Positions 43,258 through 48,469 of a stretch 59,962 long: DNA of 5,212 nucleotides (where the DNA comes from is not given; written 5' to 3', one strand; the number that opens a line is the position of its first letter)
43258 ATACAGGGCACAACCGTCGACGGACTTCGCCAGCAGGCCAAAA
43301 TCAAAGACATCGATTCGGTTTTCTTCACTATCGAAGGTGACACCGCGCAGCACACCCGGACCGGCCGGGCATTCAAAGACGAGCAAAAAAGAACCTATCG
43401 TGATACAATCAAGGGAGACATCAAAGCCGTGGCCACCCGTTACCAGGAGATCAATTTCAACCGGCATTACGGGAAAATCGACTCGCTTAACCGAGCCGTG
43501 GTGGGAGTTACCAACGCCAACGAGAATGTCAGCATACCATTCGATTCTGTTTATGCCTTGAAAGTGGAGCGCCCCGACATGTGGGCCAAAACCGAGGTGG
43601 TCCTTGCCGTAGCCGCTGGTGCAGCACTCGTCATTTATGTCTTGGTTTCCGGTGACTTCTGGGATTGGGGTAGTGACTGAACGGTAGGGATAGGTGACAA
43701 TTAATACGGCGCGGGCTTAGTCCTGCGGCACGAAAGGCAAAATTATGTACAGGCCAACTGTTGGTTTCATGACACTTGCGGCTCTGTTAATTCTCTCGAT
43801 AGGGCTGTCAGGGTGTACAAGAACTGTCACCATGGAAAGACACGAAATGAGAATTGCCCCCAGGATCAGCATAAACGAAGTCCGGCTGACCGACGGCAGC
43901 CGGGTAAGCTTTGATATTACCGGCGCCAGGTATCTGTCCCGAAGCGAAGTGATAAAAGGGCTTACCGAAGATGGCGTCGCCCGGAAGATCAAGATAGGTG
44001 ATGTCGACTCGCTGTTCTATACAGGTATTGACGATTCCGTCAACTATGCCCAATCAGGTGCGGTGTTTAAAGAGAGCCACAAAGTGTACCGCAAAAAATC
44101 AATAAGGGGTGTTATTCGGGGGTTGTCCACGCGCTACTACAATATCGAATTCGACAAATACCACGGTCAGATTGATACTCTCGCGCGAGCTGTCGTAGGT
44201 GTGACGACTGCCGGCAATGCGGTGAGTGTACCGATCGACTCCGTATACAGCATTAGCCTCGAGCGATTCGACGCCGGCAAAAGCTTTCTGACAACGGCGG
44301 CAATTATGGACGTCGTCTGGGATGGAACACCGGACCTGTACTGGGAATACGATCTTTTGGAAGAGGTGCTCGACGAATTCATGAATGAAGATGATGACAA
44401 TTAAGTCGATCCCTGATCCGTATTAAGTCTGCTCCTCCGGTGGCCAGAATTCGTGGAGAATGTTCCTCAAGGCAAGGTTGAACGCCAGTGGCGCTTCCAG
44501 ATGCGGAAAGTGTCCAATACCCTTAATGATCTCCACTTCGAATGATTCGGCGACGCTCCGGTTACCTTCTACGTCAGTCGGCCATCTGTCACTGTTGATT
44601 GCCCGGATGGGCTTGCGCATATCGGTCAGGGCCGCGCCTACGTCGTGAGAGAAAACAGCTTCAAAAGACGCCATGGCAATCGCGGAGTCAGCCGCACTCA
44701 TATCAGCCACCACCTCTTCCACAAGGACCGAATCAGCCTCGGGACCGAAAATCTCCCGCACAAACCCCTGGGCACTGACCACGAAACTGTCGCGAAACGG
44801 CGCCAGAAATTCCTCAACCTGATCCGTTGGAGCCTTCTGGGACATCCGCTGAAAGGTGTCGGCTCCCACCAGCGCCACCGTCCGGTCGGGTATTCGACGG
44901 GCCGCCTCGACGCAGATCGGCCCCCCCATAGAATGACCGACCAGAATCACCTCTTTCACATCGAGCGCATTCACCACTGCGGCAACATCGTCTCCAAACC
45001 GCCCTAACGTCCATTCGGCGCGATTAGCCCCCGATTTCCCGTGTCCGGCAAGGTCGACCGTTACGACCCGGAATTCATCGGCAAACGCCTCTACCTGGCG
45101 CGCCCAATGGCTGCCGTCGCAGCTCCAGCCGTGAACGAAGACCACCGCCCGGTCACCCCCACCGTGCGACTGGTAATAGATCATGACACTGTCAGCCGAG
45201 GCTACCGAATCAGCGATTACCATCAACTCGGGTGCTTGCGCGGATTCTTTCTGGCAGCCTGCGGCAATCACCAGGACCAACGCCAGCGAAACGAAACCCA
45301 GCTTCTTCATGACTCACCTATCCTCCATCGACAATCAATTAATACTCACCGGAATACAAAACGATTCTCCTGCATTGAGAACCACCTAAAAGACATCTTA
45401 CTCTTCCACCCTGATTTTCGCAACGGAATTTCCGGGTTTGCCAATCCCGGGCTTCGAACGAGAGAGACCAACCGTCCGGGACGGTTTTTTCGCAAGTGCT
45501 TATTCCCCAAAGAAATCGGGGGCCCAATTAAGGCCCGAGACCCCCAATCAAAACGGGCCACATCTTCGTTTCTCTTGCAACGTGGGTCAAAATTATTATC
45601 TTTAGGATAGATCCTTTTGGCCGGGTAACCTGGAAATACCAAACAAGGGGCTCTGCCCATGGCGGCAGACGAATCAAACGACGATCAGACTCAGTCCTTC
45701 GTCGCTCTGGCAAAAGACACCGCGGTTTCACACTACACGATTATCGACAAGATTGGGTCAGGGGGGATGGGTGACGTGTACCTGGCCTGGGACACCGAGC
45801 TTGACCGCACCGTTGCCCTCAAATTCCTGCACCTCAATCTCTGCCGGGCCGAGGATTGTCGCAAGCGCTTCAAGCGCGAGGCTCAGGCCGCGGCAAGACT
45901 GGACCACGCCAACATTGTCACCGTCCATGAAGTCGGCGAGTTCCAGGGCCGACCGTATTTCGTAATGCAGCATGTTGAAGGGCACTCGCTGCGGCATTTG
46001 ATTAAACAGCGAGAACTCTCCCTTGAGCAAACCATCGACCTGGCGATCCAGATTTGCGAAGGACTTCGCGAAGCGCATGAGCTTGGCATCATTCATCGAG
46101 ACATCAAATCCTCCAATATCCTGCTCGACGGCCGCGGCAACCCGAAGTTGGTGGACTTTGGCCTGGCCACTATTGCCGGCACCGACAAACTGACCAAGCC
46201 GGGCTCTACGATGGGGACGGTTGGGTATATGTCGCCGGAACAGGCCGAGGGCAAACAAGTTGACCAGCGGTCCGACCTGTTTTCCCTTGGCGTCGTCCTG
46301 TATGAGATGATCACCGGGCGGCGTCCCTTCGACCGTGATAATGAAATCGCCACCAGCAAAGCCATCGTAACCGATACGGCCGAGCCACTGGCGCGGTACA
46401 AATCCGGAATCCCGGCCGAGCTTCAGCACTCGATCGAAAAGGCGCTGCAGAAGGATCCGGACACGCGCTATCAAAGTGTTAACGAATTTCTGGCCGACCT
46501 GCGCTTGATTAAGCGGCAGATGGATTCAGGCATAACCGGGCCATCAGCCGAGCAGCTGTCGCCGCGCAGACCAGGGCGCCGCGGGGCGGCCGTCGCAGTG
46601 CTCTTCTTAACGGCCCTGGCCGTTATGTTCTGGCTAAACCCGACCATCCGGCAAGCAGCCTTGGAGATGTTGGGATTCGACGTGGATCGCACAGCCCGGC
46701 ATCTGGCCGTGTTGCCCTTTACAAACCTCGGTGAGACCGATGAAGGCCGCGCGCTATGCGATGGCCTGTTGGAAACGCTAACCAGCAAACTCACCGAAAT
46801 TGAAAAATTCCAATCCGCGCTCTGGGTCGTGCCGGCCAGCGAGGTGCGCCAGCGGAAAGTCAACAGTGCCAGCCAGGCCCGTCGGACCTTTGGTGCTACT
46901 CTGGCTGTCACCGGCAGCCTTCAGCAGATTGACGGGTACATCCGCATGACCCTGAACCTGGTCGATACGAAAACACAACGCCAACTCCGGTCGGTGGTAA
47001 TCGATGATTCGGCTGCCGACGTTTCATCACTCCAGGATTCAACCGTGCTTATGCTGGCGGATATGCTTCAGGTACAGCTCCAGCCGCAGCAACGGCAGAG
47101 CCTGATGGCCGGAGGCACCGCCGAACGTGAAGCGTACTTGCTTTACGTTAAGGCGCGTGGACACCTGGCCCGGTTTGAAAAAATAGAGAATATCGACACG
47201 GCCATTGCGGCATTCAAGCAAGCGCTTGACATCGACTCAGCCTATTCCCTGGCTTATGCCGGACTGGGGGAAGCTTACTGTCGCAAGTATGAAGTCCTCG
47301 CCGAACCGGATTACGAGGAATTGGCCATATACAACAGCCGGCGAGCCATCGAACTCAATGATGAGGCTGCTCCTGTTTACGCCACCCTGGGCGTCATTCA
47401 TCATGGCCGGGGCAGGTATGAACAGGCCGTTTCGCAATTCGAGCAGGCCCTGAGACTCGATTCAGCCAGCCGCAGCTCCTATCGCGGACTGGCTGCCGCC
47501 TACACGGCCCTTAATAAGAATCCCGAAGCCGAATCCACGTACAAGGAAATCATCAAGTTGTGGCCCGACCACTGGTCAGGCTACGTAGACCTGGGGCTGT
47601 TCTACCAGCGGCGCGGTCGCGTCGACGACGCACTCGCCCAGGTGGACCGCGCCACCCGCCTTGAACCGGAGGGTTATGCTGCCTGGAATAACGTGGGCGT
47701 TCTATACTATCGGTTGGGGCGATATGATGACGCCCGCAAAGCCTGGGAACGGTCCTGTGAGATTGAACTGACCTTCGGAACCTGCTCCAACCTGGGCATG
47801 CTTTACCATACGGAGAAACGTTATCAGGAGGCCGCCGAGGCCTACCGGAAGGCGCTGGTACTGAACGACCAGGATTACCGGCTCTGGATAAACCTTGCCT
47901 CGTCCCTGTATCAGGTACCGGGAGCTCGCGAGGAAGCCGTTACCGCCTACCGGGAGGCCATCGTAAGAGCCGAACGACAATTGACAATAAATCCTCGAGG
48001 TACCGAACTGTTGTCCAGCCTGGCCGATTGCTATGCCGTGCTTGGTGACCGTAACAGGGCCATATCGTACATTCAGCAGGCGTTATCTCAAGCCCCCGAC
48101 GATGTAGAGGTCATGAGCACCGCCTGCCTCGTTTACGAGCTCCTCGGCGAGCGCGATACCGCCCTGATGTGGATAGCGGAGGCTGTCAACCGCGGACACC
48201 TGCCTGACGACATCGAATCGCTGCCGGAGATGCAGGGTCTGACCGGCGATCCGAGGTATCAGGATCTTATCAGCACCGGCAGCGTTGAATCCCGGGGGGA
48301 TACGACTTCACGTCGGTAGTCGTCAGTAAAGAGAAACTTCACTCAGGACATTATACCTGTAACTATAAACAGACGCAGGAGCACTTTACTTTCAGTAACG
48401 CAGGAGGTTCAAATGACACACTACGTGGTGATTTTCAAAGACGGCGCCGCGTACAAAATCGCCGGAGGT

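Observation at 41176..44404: Five-gene tandem array of paralogous lipoproteins built from an unrecognised ~45-aa module, with both an N-terminal lipobox and a C-terminal helix plus Trp tail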

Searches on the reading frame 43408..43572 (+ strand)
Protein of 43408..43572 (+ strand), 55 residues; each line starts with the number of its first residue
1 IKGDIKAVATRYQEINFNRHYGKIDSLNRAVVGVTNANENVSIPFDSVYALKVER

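Call 53: search_solved_structures(query=A8, max_evalue=10, show_alignments=3)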
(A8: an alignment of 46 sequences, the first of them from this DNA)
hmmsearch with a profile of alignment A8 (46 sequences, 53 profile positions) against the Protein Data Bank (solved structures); distinct sequences matched with E-value up to 10: 5.
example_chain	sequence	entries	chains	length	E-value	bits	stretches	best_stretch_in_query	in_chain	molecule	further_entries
7uwy_A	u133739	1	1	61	0.067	16.2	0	33-48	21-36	De novo designed small beta-barrel protein 29_bp_sh3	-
4poi_A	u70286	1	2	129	0.11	15.5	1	4-19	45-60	Putative periplasmic protein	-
3dwc_A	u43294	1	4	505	1.1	12.3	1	14-40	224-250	Metallocarboxypeptidase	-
3due_A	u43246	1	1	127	1.5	11.8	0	5-19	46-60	Putative periplasmic protein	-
3db7_A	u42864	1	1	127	2.1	11.4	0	4-19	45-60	putative calcium-regulated periplasmic protein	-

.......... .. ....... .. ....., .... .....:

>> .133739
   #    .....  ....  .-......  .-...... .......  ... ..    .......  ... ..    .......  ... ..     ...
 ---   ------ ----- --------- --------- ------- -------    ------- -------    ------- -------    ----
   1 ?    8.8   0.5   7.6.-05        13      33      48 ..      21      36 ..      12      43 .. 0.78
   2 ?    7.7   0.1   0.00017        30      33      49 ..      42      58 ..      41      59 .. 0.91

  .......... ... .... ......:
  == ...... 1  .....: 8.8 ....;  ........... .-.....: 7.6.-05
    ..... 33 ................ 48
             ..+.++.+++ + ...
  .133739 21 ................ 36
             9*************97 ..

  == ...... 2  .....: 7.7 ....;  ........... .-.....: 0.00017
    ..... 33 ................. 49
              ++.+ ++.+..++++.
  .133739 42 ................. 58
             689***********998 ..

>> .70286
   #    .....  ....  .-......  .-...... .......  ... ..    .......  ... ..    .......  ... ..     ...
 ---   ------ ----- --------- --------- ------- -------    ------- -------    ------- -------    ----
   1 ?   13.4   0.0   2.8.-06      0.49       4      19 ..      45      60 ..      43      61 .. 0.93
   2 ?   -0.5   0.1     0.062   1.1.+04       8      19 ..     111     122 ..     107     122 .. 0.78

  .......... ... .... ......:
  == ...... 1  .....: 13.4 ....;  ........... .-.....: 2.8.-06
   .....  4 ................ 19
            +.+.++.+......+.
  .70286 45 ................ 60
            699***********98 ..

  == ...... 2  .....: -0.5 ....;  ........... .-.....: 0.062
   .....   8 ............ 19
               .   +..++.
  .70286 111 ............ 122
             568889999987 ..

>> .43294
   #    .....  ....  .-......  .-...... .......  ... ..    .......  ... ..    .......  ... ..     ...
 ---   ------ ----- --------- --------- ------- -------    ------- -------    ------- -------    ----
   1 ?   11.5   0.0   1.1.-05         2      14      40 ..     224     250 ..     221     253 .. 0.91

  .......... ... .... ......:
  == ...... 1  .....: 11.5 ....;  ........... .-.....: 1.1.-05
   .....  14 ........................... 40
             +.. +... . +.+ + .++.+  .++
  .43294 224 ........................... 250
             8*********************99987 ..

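Call 54: search_protein_families(library=pfam, alignment_id=A8, max_evalue=10)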
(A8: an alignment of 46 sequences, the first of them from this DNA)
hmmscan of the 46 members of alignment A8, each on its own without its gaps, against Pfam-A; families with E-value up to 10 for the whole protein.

A. member 1, seq(55 aa): 0 families

B. families by the number of members that match (of 46 scanned): 8 families
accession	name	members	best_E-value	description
PF13130.11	DUF3952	1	0.055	Domain of unknown function (DUF3952)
PF06004.18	DUF903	1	0.065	Bacterial protein of unknown function (DUF903)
PF20942.3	DUF4785_2nd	1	0.088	Domain of unknown function (DUF4785) central domain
PF18444.7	RRM_9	1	0.089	RNA recognition motif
PF22814.2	WelO5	1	0.1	Carrier-protein-independent halogenase WelO5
PF21218.2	Fpg-like_C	1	0.11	Formamidopyrimidine-DNA glycosylase-like, C-terminal domain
PF01725.21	Ham1p_like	1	0.15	Ham1 family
PF18420.7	CSN4_RPN5_eIF3a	1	0.35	CSN4/RPN5/eIF3a helix turn helix domain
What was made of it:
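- On DUF903 / YgdI-YgdR lipoproteins (PF06004, NF033216): Of 46 isolated modules, one hits PF06004 at E 0.065 (call 54).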

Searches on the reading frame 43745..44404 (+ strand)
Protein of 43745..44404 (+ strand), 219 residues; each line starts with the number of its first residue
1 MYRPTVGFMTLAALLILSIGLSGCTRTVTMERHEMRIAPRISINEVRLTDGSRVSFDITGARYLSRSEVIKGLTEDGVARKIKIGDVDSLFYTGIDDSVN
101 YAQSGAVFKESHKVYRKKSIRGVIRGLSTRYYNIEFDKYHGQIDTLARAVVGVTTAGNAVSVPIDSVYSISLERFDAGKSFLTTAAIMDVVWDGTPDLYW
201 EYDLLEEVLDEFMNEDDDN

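Call 3: search_protein_families(library=pfam, proteins=[window:43745-44404:+], max_evalue=1)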
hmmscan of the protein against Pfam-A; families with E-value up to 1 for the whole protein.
window:43745-44404:+ (219 aa): 3 families
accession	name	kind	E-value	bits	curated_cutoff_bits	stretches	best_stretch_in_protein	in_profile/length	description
PF20487.3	DUF6726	-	0.058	13.8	27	1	8-30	2-26/58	Family of unknown function (DUF6726)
PF20700.3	Mutator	-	0.12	11.7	26.5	1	69-146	232-304/357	Mutator-like transposase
PF11259.13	DUF3060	-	0.14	12.4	23.1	0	77-104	21-48/58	Protein of unknown function (DUF3060)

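Call 4: search_protein_families(library=ncbifam, proteins=[window:43745-44404:+], max_evalue=1)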
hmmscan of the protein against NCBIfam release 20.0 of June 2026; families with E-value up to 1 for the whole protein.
window:43745-44404:+ (219 aa): 0 families

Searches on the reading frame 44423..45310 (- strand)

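Call 3: search_protein_families(library=pfam, proteins=[window:44423-45310:-], max_evalue=1)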
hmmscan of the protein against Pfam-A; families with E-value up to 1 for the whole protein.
window:44423-45310:- (295 aa): 13 families
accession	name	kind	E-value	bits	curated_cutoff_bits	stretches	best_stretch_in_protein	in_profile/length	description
PF12697.13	Abhydrolase_6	-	3.6e-23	83.8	26.3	1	56-277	1-214/217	Alpha/beta hydrolase family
PF00561.26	Abhydrolase_1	-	6.5e-21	75.5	25.8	1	55-170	2-117/245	alpha/beta hydrolase fold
PF12146.15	Hydrolase_4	-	1.6e-13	50.9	27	1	54-182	5-139/239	Serine aminopeptidase, S33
PF10230.15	LIDHydrolase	-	0.0019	18.4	27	1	115-224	80-191/262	Lipid-droplet associated hydrolase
PF06821.19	Ser_hydrolase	-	0.0045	17.4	22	1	57-148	2-88/172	Serine hydrolase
PF03096.20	Ndr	-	0.006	15.8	23.3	1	73-148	49-128/283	Ndr family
PF07819.20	PGAP1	-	0.0071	16.6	24.3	1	118-133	90-105/233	PGAP1-like alpha/beta domain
PF11447.13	DUF3201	-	0.017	15.1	25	1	161-225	82-145/153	Protein of unknown function (DUF3201)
PF05990.18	DUF900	-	0.019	14.8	20.5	1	111-162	86-136/232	Alpha/beta hydrolase of unknown function (DUF900)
PF00151.25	Lipase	-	0.019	14.7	27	1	56-162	73-190/336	Lipase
PF12740.14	PETase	-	0.029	14.2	28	1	43-142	43-148/263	PET hydrolase-like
PF05057.20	DUF676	-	0.032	14.2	20.3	1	54-145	6-104/217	Putative serine esterase (DUF676)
PF00975.26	Thioesterase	-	0.13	12.9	26.4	1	121-143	68-90/226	Thioesterase domain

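Call 4: search_protein_families(library=ncbifam, proteins=[window:44423-45310:-], max_evalue=1)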
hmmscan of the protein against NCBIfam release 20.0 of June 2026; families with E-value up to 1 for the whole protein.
window:44423-45310:- (295 aa): 35 families (the best 25 are shown)
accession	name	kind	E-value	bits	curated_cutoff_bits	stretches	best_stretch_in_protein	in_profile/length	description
NF011457.0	PRK14875.1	equivalog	2.9e-28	98.9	307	1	40-285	118-369/372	acetoin dehydrogenase dihydrolipoyllysine-residue acetyltransferase subunit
TIGR02427.1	protocat_pcaD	equivalog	1e-24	87.3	255.85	1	44-285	2-250/251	3-oxoadipate enol-lactonase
NF051488.1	bifunc_PcaDC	exception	1.6e-23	83.5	390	1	53-289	12-254/375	bifunctional 3-oxoadipate enol-lactonase/4-carboxymuconolactone decarboxylase PcaDC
NF051487.1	bifunc_PcaCD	exception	2.5e-21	76.2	430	1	48-286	164-412/413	bifunctional 4-carboxymuconolactone decarboxylase/3-oxoadipate enol-lactonase PcaCD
NF050089.1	i_nPHAscl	equivalog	8e-20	71.1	300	1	43-148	8-113/288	intracellular short-chain-length polyhydroxyalkanoate depolymerase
TIGR03695.1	menH_SHCHC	equivalog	2.2e-17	63.3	208.55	1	54-146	3-98/252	2-succinyl-6-hydroxy-2,4-cyclohexadiene-1-carboxylate synthase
NF002938.0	PRK03592.1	equivalog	1.4e-16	60.7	241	1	39-176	18-154/298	haloalkane dehalogenase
TIGR03611.1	RutD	equivalog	1.5e-16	60.5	238.5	1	52-157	12-118/258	pyrimidine utilization protein D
TIGR01738.1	bioH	equivalog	1.2e-14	54.6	206.95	1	51-235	2-191/245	pimeloyl-ACP methyl ester esterase BioH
NF045632.1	hydroxlase_HsaD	equivalog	5e-14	51.9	400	1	37-148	18-133/290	4,5:9,10-diseco-3-hydroxy-5,9,17-trioxoandrosta-1(10),2-diene-4-oate hydrolase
NF008340.0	PRK11126.1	equivalog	8.5e-14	51.4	261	1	53-138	14-97/255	2-succinyl-6-hydroxy-2,4-cyclohexadiene-1-carboxylate synthase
NF004514.1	PRK05855.1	equivalog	2e-13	49.8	455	1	36-129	4-101/578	SDR family oxidoreductase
TIGR03056.1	bchO_mg_che_rel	equivalog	5.3e-13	48.6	172.55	1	54-150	29-126/278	alpha/beta fold hydrolase BchO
NF007954.0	PRK10673.1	equivalog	5.6e-11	42.2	399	1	54-151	17-113/255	esterase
NF002043.0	PRK00870.1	subfamily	2.1e-09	37.2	265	1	41-184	33-180/302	haloalkane dehalogenase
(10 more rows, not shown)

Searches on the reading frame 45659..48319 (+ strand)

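Call 13: search_protein_families(library=pfam, proteins=[window:45659-48319:+], max_evalue=0.00001)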
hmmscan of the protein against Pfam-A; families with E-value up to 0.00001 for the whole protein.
window:45659-48319:+ (886 aa): 21 families
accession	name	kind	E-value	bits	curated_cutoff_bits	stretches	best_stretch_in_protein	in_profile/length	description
PF00069.31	Pkinase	-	1.4e-52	179.1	31.7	1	26-272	1-253/263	Protein kinase domain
PF07714.23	PK_Tyr_Ser-Thr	-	1.2e-36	126.8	23.1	1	28-271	3-249/258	Protein tyrosine and serine/threonine kinase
PF07719.23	TPR_2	-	3.2e-34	114.6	27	1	674-702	2-30/34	Tetratricopeptide repeat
PF00515.34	TPR_1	-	4.9e-32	108.9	27.8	1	709-737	4-32/34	Tetratricopeptide repeat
PF13181.12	TPR_8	-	1.2e-26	91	25.7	0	709-736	4-31/34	Tetratricopeptide repeat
PF13432.12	TPR_16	-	2.4e-26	92.2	32.7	2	645-698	3-55/65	Tetratricopeptide repeat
PF14559.12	TPR_19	-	5.1e-24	84.8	25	0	584-633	4-53/68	Tetratricopeptide repeat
PF13414.12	TPR_11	-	7.2e-22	77.2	26.8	0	584-616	7-39/42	TPR repeat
PF13428.12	TPR_14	-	2e-21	74.7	23.5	0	712-747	7-42/44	Tetratricopeptide repeat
PF13424.12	TPR_12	-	1.7e-20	73.4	30.1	1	674-733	4-72/77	Tetratricopeptide repeat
PF13176.12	TPR_7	-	1.9e-17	62.2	27.9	0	708-738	1-33/36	Tetratricopeptide repeat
PF13431.12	TPR_17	-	3e-17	61.8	24.4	0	663-693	3-33/34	Tetratricopeptide repeat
PF13374.12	TPR_10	-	6.6e-17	61.4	27.5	0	677-702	6-31/42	Tetratricopeptide repeat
PF13371.12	TPR_9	-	1.7e-14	54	35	0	649-695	5-51/73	Tetratricopeptide repeat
PF13174.12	TPR_6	-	1.2e-10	41.8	26.3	0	788-814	6-32/33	Tetratricopeptide repeat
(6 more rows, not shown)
